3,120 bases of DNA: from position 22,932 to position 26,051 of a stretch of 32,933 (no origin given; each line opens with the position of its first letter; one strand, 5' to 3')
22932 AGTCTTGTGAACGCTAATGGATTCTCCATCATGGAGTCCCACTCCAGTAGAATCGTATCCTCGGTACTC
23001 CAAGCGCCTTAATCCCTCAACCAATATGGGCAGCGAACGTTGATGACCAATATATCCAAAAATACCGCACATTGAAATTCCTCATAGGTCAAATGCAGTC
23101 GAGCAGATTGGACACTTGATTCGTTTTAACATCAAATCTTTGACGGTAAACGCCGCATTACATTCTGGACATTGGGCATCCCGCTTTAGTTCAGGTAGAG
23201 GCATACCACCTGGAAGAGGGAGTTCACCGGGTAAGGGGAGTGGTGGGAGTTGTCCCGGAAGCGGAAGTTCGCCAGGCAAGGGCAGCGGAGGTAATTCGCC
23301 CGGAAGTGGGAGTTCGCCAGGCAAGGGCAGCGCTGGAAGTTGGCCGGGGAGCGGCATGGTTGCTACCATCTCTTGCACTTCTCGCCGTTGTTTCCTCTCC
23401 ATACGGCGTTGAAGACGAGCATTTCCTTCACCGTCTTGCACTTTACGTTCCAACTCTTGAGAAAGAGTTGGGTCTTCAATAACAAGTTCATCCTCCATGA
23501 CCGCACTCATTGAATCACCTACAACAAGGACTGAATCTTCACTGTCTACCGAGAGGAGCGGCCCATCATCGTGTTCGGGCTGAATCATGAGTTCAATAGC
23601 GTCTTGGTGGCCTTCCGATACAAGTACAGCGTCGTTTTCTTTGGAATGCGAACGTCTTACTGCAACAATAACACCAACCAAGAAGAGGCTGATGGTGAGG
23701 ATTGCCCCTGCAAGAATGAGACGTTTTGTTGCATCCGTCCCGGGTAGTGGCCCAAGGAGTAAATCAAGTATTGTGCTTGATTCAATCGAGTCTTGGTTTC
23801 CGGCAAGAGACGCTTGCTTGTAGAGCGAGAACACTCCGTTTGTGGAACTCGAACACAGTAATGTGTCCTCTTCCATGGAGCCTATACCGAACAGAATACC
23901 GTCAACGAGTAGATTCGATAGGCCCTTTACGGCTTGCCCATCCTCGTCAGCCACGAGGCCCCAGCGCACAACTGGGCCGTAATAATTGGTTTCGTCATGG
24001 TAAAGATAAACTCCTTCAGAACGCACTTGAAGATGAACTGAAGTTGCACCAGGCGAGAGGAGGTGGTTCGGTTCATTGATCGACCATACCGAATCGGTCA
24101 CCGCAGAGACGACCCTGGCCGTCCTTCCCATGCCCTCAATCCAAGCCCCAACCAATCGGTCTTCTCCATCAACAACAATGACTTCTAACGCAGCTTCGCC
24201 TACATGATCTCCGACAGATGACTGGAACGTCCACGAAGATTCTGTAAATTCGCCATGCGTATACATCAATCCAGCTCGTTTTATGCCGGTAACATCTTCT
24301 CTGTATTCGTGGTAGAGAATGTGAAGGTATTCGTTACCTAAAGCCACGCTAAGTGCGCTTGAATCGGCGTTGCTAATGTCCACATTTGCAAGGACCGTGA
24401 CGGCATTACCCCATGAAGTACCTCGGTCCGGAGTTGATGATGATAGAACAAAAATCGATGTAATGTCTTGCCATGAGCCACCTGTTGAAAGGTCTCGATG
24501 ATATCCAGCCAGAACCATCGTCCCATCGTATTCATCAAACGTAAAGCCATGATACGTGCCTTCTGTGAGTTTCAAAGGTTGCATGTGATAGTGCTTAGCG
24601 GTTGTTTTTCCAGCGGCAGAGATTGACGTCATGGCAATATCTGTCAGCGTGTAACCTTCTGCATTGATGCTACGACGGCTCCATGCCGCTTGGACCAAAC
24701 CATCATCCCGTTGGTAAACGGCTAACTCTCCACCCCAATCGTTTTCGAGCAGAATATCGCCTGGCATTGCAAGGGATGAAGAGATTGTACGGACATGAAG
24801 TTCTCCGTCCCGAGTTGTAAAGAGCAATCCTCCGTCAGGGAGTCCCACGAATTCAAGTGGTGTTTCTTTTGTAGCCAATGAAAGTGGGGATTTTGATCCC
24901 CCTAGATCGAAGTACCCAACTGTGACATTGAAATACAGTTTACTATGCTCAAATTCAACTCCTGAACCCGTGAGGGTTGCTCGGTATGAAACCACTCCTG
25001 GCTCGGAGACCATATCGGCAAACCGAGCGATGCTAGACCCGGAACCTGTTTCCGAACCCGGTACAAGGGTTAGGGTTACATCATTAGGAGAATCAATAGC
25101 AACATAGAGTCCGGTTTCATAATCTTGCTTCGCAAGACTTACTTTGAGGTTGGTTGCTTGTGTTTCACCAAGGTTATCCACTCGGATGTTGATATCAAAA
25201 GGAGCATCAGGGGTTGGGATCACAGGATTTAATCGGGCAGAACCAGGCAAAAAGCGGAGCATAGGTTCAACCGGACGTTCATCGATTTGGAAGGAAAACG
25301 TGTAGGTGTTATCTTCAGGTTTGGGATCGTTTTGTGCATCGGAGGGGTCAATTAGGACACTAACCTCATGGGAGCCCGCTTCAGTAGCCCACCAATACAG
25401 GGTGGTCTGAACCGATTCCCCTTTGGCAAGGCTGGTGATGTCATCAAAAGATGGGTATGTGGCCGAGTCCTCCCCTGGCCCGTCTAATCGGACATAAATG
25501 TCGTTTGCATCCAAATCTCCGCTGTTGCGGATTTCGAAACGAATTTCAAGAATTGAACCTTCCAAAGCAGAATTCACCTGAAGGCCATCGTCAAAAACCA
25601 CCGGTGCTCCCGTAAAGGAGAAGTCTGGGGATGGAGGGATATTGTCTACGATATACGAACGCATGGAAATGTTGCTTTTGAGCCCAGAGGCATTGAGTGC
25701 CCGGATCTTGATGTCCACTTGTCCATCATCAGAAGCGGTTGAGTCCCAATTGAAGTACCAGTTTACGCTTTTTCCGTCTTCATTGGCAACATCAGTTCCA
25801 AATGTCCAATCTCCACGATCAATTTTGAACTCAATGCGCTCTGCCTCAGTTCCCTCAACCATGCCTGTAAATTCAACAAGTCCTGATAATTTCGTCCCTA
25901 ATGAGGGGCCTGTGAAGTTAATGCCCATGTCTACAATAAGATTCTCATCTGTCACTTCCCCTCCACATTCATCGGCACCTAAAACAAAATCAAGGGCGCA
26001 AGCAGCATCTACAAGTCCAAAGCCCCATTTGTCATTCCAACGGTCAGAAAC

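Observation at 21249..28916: Co-directional rhomboid -> giant S8 protease -> glmS unit: the rhomboid may process the single-pass anchor of its neighbour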

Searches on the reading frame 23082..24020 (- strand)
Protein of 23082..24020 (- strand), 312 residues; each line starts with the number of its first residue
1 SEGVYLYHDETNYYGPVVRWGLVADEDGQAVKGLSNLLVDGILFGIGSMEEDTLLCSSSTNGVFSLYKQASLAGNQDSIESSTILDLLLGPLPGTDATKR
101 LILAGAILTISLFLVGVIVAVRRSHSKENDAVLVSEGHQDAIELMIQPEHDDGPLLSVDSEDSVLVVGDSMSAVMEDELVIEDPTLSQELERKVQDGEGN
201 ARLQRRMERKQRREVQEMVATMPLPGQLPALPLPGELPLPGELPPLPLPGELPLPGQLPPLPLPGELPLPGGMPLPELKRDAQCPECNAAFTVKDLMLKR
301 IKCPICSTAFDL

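Call 47: search_protein_families(library=ncbifam, proteins=[window:23082-24020:-], max_evalue=1)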
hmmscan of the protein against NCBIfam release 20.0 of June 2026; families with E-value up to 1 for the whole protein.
window:23082-24020:- (312 aa): 2 families
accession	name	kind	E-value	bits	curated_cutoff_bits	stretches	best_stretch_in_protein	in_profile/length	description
TIGR02098.1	MJ0042_CXXC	domain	0.0025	17.5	20.9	1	282-310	3-35/38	MJ0042-type zinc finger domain-containing protein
TIGR04104.1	cxxc_20_cxxc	subfamily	0.038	14.3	45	1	283-308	2-33/93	TIGR04104 family putative zinc finger protein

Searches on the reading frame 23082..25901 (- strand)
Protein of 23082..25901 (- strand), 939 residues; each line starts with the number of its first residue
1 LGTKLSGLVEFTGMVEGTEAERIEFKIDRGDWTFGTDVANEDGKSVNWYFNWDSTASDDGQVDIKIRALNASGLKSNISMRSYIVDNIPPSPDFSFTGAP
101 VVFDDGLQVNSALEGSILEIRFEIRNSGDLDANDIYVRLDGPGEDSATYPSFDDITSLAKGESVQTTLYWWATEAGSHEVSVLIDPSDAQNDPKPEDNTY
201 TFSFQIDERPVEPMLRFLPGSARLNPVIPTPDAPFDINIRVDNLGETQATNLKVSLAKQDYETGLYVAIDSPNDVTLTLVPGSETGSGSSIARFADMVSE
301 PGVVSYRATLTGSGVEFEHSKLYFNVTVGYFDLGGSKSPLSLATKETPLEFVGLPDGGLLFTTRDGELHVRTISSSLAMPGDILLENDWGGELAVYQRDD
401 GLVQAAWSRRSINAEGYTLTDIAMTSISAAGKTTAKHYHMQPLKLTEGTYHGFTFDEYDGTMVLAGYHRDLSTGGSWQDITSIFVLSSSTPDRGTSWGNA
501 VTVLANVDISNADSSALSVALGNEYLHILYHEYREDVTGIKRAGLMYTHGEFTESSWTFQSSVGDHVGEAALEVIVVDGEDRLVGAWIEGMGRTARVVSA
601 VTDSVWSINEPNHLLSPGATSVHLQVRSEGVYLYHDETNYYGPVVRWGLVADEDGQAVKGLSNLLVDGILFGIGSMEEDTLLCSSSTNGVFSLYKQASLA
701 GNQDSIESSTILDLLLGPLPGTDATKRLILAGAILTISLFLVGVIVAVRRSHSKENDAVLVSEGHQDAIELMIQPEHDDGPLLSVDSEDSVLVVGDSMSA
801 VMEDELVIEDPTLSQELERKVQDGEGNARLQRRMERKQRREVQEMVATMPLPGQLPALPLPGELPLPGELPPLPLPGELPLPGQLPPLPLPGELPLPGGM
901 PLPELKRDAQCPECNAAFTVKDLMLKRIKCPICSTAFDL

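Call 49: search_protein_families(library=pfam, proteins=[window:23082-25901:-], max_evalue=0.01)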
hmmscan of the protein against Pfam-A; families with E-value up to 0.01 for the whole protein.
window:23082-25901:- (939 aa): 2 families
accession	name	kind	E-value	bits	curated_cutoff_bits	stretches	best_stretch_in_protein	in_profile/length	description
PF07705.17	CARDB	-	2.1e-11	44.4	22.7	1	106-201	9-100/101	CARDB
PF13717.11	Zn_ribbon_4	-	0.0036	17.6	30.3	0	909-937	3-35/36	zinc-ribbon domain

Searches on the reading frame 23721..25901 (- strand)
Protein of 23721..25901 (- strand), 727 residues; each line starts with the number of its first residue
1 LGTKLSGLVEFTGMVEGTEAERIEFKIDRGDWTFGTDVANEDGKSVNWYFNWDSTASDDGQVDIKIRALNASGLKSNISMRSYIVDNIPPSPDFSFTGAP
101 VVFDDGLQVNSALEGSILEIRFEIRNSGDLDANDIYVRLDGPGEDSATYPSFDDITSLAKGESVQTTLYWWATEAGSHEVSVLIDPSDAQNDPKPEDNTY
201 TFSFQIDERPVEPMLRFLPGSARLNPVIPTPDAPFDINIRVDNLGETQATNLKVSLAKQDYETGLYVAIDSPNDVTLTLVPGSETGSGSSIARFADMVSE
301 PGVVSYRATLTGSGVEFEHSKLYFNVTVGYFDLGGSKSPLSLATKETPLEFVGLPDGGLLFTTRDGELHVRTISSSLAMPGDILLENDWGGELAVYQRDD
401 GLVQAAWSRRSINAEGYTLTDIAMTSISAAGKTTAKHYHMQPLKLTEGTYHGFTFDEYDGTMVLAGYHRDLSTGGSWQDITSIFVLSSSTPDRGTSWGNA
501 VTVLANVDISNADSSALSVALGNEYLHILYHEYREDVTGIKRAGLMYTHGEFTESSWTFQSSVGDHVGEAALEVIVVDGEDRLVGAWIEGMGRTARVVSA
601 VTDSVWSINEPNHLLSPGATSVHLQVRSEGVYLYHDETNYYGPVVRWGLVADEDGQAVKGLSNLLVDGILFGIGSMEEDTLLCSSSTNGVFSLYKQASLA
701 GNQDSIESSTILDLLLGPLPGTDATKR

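Call 71: search_solved_structures(query=window:23721-25901:-, max_evalue=0.01)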
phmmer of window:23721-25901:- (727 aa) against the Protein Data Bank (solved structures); distinct sequences matched with E-value up to 0.01: 0.
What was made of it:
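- Tried and rejected: PDB sequence search of S8 aa 611-1337 (call 71).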
